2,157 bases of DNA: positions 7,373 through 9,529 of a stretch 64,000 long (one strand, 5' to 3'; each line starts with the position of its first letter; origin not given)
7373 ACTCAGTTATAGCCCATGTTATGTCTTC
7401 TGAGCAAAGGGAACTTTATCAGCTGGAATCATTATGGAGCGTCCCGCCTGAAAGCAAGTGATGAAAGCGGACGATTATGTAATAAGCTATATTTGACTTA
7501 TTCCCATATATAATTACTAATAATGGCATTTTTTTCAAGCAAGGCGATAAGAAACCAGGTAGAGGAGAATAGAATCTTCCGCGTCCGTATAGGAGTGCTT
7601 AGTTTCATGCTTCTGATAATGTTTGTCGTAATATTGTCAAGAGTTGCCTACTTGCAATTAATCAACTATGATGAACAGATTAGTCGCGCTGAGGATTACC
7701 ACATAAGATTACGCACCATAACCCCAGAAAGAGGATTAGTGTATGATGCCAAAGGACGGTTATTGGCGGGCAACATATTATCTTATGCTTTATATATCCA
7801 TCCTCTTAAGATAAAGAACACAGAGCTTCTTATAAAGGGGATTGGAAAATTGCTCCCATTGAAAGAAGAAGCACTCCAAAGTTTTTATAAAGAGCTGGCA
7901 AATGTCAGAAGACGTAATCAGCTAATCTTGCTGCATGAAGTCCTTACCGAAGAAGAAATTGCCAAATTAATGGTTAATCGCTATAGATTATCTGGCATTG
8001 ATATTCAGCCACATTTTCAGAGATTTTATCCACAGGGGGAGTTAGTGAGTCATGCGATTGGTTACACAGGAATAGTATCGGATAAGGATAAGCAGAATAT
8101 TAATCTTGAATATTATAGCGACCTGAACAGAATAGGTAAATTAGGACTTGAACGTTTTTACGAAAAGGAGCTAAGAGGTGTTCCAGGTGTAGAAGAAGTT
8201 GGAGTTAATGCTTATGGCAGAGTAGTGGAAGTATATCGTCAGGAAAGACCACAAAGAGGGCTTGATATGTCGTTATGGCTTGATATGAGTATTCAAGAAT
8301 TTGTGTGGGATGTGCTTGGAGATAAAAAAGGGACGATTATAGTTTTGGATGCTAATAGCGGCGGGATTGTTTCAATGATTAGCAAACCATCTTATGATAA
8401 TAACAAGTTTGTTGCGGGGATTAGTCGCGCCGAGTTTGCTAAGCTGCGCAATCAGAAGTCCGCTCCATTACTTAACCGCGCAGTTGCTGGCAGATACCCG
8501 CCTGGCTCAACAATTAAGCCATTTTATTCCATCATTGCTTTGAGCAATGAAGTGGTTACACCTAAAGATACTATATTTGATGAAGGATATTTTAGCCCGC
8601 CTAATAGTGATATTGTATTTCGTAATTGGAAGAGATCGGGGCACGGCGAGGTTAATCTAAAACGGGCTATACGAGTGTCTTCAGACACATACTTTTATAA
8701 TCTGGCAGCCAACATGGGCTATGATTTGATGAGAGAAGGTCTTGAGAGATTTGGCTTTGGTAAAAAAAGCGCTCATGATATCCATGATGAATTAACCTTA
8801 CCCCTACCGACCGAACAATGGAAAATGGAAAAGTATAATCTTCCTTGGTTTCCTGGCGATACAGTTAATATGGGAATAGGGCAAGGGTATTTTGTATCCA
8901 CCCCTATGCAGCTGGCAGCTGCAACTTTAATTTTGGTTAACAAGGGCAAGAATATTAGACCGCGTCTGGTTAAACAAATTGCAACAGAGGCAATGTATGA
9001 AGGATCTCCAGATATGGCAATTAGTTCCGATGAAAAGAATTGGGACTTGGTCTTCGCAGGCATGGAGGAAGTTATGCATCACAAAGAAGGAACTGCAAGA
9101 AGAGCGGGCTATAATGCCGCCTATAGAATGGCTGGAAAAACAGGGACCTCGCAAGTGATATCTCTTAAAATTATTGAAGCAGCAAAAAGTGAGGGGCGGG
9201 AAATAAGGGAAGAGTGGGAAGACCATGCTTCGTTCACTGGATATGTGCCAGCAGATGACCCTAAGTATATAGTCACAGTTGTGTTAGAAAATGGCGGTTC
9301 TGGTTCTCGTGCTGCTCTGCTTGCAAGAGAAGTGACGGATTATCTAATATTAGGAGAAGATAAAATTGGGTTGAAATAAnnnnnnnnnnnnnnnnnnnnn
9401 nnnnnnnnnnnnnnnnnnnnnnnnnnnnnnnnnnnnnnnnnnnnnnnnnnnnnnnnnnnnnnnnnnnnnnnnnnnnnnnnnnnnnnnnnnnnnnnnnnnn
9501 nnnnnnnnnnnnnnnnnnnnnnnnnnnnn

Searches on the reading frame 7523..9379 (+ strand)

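Call 13: search_protein_families(library=ncbifam, proteins=[window:7523-9379:+], max_evalue=0.1)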
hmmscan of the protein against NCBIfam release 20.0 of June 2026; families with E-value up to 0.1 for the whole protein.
window:7523-9379:+ (618 aa): 47 families (the best 25 are shown)
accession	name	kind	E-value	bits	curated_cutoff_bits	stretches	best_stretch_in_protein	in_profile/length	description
TIGR03423.1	pbp2_mrdA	equivalog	9.6e-190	632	455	1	22-609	2-591/593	penicillin-binding protein 2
NF008061.0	PRK10795.1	equivalog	4.5e-150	501.2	962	1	7-615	6-619/634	peptidoglycan DD-transpeptidase MrdA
TIGR02214.1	spoVD_pbp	equivalog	3.5e-56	190.8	688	1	29-592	8-533/636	stage V sporulation protein D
NF051842.1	PBP4_5_Efaec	equivalog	3.9e-53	180.8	700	1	60-608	155-665/668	penicillin-binding protein PBP4(5)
NF000237.1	MECA_PBP2A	equivalog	2.3e-39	135.2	750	1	57-545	138-603/668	PBP2a family beta-lactam-resistant peptidoglycan transpeptidase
NF000407.1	MECC_PBP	exception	2.1e-36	125.4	1500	1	60-545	138-600/665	PBP2a family beta-lactam-resistant peptidoglycan transpeptidase MecC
NF053573.1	PBP2_PenA_Neis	exception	4.1e-34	118.1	1105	1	21-590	26-537/572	peptidoglycan D,D-transpeptidase PBP2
NF000406.1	MECB_PBP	exception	8.6e-34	116.9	1450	1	60-545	140-608/674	PBP2a family beta-lactam-resistant peptidoglycan transpeptidase MecB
NF011685.0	PRK15105.1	subfamily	1.7e-33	116.1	737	1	7-594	8-538/588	peptidoglycan glycosyltransferase FtsI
NF000410.1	MECA1_pure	exception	1e-31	109.8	1480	1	61-549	141-604/666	PBP2a family beta-lactam-resistant peptidoglycan transpeptidase MecA1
NF000409.1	MECA_pure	exception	5.3e-31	107.8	1490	1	57-552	138-609/668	PBP2a family beta-lactam-resistant peptidoglycan transpeptidase MecA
NF033378.1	MECD_PBP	exception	4.4e-30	104.6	1450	1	60-545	143-611/678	PBP2a family beta-lactam-resistant peptidoglycan transpeptidase MecD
NF038278.1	strep_PBP2B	exception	1.9e-27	96.1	975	2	119-591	174-655/678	penicillin-binding protein PBP2B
NF000408.1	MECA2_pure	exception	2e-27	95.7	1525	1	58-552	139-609/668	PBP2a family beta-lactam-resistant peptidoglycan transpeptidase MecA2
TIGR02074.1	PBP_1a_fam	subfamily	1.2e-19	70.6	508.75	1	307-576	283-496/535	PBP1A family penicillin-binding protein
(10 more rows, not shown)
